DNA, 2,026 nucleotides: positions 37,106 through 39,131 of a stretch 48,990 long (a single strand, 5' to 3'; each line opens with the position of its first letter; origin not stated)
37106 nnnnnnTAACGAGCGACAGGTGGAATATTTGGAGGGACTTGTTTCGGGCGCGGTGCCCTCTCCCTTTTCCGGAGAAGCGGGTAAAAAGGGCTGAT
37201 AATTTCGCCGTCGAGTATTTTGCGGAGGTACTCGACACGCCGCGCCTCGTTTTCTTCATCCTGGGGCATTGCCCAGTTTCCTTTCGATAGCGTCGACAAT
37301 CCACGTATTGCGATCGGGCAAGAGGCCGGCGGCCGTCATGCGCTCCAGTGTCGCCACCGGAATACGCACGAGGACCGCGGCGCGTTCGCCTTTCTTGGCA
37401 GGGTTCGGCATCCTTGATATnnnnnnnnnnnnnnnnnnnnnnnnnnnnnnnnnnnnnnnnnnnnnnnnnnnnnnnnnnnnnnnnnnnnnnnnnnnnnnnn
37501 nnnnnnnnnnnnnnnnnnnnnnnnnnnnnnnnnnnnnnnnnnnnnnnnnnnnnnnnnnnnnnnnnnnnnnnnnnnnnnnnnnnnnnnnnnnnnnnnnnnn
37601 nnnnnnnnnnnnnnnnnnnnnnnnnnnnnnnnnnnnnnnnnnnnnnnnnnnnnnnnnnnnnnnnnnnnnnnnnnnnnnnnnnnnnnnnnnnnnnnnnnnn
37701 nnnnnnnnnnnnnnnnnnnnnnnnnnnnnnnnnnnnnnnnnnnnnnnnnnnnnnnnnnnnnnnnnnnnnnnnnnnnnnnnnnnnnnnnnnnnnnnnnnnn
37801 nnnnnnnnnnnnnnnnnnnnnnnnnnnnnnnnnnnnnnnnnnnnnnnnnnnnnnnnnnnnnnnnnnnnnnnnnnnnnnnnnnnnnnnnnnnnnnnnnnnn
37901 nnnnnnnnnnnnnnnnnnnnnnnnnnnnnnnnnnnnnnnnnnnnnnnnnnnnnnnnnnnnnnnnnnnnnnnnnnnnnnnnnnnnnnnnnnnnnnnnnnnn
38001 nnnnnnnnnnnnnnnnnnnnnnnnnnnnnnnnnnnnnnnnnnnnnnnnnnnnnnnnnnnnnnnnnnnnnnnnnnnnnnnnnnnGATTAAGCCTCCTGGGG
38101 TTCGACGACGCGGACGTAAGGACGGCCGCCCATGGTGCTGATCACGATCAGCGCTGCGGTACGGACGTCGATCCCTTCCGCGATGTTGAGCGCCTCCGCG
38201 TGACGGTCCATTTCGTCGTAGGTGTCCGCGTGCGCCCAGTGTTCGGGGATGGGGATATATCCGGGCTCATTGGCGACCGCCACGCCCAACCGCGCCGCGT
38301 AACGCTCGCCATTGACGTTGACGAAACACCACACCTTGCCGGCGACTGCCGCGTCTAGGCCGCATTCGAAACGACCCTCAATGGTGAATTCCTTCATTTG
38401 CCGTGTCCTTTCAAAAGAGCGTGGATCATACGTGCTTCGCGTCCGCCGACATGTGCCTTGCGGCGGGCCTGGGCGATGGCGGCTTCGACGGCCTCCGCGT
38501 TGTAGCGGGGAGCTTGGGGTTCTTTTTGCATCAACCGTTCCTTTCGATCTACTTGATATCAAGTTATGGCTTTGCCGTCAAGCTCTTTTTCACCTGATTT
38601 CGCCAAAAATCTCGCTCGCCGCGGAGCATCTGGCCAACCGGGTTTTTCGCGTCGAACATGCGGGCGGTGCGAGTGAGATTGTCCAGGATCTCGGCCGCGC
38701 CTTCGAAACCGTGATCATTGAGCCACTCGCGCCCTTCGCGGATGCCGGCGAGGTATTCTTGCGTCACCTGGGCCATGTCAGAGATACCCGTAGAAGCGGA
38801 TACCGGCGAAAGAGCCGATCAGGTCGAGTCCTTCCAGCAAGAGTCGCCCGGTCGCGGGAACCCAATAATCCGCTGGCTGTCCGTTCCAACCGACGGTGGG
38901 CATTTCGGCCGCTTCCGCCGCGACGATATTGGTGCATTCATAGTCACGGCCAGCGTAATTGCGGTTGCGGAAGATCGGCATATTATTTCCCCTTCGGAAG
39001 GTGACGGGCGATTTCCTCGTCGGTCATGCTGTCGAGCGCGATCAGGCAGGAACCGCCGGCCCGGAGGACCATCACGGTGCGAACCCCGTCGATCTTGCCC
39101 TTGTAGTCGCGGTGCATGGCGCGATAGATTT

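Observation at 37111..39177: Leftward eight-gene accessory island inserted between the portal and MuF-like genes: candidate anti-defence or host-takeover locus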

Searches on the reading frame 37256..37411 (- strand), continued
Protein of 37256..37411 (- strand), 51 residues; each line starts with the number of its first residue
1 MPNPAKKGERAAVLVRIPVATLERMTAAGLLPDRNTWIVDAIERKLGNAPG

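Call 62: fold_search(model_id=the predicted structure, library=pdb)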
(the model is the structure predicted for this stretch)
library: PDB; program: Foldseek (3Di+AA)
matches with E <= 10: 1; with E <= 0.001: 0
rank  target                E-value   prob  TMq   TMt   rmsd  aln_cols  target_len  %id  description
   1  1eqz_B                9.5e+00  0.02  0.29  0.14  12.4        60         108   20  X-RAY STRUCTURE OF THE NUCLEOSOME CORE PARTICLE AT 2.5 A RESOLUTION (released 2000-04-17)

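Call 99: search_protein_families(library=padloc, max_evalue=0.1, proteins=[window:37256-37411:-])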
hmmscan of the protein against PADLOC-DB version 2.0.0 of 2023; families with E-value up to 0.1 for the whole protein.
window:37256-37411:- (51 aa): 0 families

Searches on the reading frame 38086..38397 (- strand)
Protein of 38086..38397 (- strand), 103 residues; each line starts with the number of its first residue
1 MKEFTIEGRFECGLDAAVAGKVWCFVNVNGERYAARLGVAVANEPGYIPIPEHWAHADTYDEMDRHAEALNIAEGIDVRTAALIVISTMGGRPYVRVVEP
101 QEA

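Call 6: search_protein_families(library=pfam, max_evalue=1, proteins=[window:38086-38397:-])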
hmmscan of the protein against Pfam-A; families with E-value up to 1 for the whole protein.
window:38086-38397:- (103 aa): 0 families

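Call 7: search_protein_families(library=phrogs, max_evalue=0.1, proteins=[window:38086-38397:-])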
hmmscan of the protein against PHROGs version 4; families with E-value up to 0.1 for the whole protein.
window:38086-38397:- (103 aa): 1 family
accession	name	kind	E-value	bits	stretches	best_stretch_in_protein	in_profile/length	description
phrog_6105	-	unknown function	0.017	16.4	1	37-92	60-114/116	-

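Call 10: search_protein_families(library=pfam, max_evalue=10, proteins=[window:38086-38397:-])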
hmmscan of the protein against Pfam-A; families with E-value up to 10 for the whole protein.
window:38086-38397:- (103 aa): 0 families

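Call 11: search_protein_families(library=ncbifam, max_evalue=1, proteins=[window:38086-38397:-])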
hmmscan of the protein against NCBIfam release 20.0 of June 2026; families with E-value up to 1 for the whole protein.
window:38086-38397:- (103 aa): 1 family
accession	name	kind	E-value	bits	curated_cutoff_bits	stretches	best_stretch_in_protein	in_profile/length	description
NF033391.2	lipid_A_LpxO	equivalog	0.078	12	500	1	9-59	163-207/297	lipid A hydroxylase LpxO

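Call 30: search_solved_structures(query=window:38086-38397:-, max_evalue=10)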
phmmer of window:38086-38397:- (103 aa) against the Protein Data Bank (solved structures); distinct sequences matched with E-value up to 10: 0.

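Call 37: find_homologous_proteins(query=window:38086-38397:-, max_evalue=0.1)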
Query window:38086-38397:- (103 aa): 20 proteins with E <= 0.1 among 30 candidates.
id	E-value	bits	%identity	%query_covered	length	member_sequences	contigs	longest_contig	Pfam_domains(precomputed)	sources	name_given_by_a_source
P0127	1.2e-63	229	100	100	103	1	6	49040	-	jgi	jgi:hypothetical protein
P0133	3.0e-42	161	76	89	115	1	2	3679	-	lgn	-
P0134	2.2e-41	158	74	94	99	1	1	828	-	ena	-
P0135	1.7e-36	142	71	91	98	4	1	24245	-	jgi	jgi:hypothetical protein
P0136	6.0e-36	141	68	93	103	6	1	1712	-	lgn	-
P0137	6.2e-36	140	68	93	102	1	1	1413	-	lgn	-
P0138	1.3e-33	133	69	86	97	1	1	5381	-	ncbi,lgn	-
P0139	2.0e-33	132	58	98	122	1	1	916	-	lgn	-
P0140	2.1e-33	132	79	73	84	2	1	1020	-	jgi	jgi:hypothetical protein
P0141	2.9e-33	132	62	96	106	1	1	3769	-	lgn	-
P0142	9.1e-33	130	70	86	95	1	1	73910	-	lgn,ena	-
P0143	1.8e-32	129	64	89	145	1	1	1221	-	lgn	-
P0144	2.7e-32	129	62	92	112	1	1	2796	-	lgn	-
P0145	3.0e-32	129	60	92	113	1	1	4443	-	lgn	-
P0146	1.4e-30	123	68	89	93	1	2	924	-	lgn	-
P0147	6.5e-29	118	62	86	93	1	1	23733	-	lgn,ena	-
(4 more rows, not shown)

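Call 38: find_encoding_contigs(protein=P0142, flank=6000, max_places=1)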
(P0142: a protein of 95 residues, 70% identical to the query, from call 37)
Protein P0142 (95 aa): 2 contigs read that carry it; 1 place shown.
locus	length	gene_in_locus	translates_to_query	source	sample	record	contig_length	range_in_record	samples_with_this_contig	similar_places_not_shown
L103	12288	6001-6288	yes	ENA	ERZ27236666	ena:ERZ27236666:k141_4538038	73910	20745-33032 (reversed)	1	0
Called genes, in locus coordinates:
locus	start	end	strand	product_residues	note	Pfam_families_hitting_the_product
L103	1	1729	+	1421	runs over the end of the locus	PF13872:AAA_34, PF13871:Helicase_C_4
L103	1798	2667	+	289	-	PF08401:ArdcN, PF18818:MPTase-PolyVal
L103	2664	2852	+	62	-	-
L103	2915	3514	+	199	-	PF21818:DUF6884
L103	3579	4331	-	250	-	PF01987:AIM24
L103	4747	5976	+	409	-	PF11195:Tad2-like (weak), PF04002:RadC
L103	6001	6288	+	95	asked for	-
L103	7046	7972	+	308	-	PF10686:YAcAr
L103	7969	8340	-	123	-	-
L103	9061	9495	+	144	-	PF00436:SSB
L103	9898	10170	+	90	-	-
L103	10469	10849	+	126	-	PF01402:RHH_1 (faint)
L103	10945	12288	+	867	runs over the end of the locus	PF01580:FtsK_SpoIIIE (weak), PF10412:TrwB_AAD_bind, PF02534:T4SS-DNA_transf, PF12696:TraG-D_C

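Call 39: find_encoding_contigs(protein=P0135, flank=6000, max_places=1)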
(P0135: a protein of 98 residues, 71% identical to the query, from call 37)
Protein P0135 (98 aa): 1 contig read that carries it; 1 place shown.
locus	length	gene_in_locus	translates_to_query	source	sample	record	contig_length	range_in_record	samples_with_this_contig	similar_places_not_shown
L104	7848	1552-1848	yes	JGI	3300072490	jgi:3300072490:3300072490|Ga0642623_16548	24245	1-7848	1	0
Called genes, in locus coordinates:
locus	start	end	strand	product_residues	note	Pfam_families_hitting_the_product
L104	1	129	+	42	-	?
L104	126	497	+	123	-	-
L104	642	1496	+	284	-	-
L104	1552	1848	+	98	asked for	-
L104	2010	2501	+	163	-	-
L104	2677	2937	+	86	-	-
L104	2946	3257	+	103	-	-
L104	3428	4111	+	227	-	-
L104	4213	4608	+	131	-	-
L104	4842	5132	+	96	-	-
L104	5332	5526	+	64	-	-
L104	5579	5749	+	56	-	-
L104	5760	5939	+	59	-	-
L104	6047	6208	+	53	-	-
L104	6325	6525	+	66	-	-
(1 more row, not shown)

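Call 40: find_encoding_contigs(protein=P0147, flank=6000, max_places=1)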
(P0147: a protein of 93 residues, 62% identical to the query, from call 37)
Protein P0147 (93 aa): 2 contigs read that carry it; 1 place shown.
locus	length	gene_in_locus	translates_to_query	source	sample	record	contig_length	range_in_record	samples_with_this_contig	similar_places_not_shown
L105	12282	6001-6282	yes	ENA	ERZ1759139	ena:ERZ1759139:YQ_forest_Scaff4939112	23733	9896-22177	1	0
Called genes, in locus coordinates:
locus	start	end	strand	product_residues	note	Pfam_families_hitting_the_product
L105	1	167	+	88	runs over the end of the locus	PF11123:DNA_Packaging_2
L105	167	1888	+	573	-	PF22530:Terminase-T7_RNaseH-like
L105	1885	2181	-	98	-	-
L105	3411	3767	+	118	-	-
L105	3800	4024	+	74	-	-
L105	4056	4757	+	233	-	-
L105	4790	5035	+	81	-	-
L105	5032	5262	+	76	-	-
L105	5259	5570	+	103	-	-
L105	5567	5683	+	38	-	-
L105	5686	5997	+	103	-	-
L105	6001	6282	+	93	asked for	-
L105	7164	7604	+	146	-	-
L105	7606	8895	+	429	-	PF00589:Phage_integrase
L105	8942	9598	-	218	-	PF00730:HhH-GPD, PF00633:HHH, PF10576:EndIII_4Fe-2S (weak)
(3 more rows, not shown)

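Call 72: search_dna_similar(query=window:38086-38397:-, collection=plasmids, mode=protein, max_evalue=0.001, max_rows=15)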
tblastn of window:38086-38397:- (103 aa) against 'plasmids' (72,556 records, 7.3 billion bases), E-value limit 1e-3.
No match.

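Call 81: search_dna_similar(query=window:38086-38397:-, collection=phages, mode=protein, max_evalue=0.01, max_rows=10)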
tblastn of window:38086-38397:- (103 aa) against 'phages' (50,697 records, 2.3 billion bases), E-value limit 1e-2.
No match.

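Call 99: search_protein_families(library=padloc, max_evalue=0.1, proteins=[window:38086-38397:-])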
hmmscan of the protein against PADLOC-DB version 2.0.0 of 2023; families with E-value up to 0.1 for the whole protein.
window:38086-38397:- (103 aa): 0 families

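Call 101: search_protein_families(library=pfam, alignment_id=A4, max_evalue=1)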
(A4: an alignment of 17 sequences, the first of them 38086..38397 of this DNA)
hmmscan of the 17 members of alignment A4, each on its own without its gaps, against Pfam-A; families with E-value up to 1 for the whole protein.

A. member 1, window:38086-38397:- (103 aa): 0 families

B. families by the number of members that match (of 17 scanned): 6 families
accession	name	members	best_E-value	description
PF11847.13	GT-C_AftD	2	0.01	Alpha-(1->3)-arabinofuranosyltransferase, N-terminal GT-C domain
PF16142.10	DUF4850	1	0.087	Domain of unknown function (DUF4850)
PF02371.22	Transposase_20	1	0.089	Transposase IS116/IS110/IS902 family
PF00633.29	HHH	1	0.11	Helix-hairpin-helix motif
PF11815.13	DUF3336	1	0.21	Domain of unknown function (DUF3336)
PF01223.29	Endonuclease_NS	1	0.24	DNA/RNA non-specific endonuclease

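Call 102: search_solved_structures(query=A4, max_evalue=1)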
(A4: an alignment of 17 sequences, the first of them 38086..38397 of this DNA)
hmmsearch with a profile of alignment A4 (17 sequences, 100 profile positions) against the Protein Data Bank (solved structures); distinct sequences matched with E-value up to 1: 0.

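Call 106: find_related_loci(query=A5, collection=genome_contigs, flank=8000)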
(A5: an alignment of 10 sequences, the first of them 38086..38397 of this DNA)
Query A5 (103 aa) in genome_contigs; peptide patterns used: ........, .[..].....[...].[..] (x = any residue, [..] = any of these).
32 stretches matched a pattern, but none encodes a relative of the query by tblastn (E <= 1e-3).

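Call 121: find_related_loci(query=A5, collection=viral_contigs, flank=6000)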
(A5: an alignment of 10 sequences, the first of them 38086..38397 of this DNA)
Query A5 (103 aa) in viral_contigs; peptide patterns used: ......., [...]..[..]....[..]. (x = any residue, [..] = any of these).
28 stretches matched a pattern; 4 encode a relative of the query (tblastn E <= 1e-3); 4 distinct loci.
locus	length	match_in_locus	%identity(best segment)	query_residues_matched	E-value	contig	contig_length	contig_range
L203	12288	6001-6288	68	1-96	2e-40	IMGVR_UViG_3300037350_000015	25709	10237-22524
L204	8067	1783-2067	61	1-92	1e-33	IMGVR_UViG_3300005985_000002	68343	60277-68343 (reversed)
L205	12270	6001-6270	54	1-90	2e-30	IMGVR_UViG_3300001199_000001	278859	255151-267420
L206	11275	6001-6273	52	1-89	3e-22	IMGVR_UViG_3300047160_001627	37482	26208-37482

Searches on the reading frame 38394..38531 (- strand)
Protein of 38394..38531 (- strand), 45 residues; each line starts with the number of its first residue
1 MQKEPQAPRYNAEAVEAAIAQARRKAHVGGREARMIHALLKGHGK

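Call 6: search_protein_families(library=pfam, max_evalue=1, proteins=[window:38394-38531:-])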
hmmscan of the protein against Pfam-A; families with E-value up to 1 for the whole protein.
window:38394-38531:- (45 aa): 1 family
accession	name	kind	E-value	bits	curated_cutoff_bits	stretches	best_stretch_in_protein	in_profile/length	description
PF23814.1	DUF7185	-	0.016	15.6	27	1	11-43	7-39/86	Family of unknown function (DUF7185)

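Call 7: search_protein_families(library=phrogs, max_evalue=0.1, proteins=[window:38394-38531:-])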
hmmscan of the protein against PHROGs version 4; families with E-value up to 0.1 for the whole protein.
window:38394-38531:- (45 aa): 1 family
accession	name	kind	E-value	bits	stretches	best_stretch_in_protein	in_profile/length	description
phrog_922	-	unknown function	0.065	14.4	1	9-43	6-40/87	-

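Call 11: search_protein_families(library=ncbifam, max_evalue=1, proteins=[window:38394-38531:-])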
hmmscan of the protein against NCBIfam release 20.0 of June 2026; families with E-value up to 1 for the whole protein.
window:38394-38531:- (45 aa): 0 families

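Call 99: search_protein_families(library=padloc, max_evalue=0.1, proteins=[window:38394-38531:-])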
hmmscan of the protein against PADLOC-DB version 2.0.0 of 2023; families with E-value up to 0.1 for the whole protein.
window:38394-38531:- (45 aa): 0 families

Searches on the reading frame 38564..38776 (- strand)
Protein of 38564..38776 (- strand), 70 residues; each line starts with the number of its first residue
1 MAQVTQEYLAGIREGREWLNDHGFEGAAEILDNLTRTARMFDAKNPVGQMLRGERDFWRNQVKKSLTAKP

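Call 6: search_protein_families(library=pfam, max_evalue=1, proteins=[window:38564-38776:-])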
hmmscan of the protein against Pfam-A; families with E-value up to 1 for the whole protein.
window:38564-38776:- (70 aa): 0 families

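Call 7: search_protein_families(library=phrogs, max_evalue=0.1, proteins=[window:38564-38776:-])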
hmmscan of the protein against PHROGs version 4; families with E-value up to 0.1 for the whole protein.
window:38564-38776:- (70 aa): 0 families

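Call 11: search_protein_families(library=ncbifam, max_evalue=1, proteins=[window:38564-38776:-])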
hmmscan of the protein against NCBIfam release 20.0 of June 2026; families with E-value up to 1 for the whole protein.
window:38564-38776:- (70 aa): 0 families

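Call 99: search_protein_families(library=padloc, max_evalue=0.1, proteins=[window:38564-38776:-])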
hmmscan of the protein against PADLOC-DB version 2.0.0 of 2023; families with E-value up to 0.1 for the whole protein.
window:38564-38776:- (70 aa): 0 families

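Call 115: find_related_loci(query=window:38564-38776:-, collection=viral_contigs, flank=5000)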
Query window:38564-38776:- (70 aa) in viral_contigs; peptide patterns used: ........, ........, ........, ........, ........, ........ (x = any residue, [..] = any of these).
11 stretches matched a pattern; 4 encode a relative of the query (tblastn E <= 1e-3); 4 distinct loci.
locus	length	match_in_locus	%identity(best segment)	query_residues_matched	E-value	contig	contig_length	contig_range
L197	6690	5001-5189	68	1-63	2e-25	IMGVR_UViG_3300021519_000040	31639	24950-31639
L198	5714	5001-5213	55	3-66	3e-22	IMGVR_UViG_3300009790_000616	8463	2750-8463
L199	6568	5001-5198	55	4-69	1e-20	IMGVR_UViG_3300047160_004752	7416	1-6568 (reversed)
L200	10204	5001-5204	47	2-69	1e-18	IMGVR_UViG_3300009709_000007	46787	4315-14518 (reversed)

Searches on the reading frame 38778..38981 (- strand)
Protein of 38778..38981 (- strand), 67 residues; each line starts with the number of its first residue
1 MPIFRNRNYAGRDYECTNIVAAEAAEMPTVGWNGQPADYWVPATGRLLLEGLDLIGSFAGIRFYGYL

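Call 6: search_protein_families(library=pfam, max_evalue=1, proteins=[window:38778-38981:-])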
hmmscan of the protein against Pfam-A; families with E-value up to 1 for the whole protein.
window:38778-38981:- (67 aa): 0 families

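Call 7: search_protein_families(library=phrogs, max_evalue=0.1, proteins=[window:38778-38981:-])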
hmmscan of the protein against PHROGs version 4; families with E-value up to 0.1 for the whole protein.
window:38778-38981:- (67 aa): 0 families

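Call 11: search_protein_families(library=ncbifam, max_evalue=1, proteins=[window:38778-38981:-])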
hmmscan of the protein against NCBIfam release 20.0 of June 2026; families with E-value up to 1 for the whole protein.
window:38778-38981:- (67 aa): 0 families

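Call 99: search_protein_families(library=padloc, max_evalue=0.1, proteins=[window:38778-38981:-])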
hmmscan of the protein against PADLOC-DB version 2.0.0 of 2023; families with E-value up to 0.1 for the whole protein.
window:38778-38981:- (67 aa): 0 families

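Call 120: find_related_loci(query=window:38778-38981:-, collection=viral_contigs, flank=5000)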
Query window:38778-38981:- (67 aa) in viral_contigs; peptide patterns used: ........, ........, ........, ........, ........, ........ (x = any residue, [..] = any of these).
31 stretches matched a pattern, but none encodes a relative of the query by tblastn (E <= 1e-3).
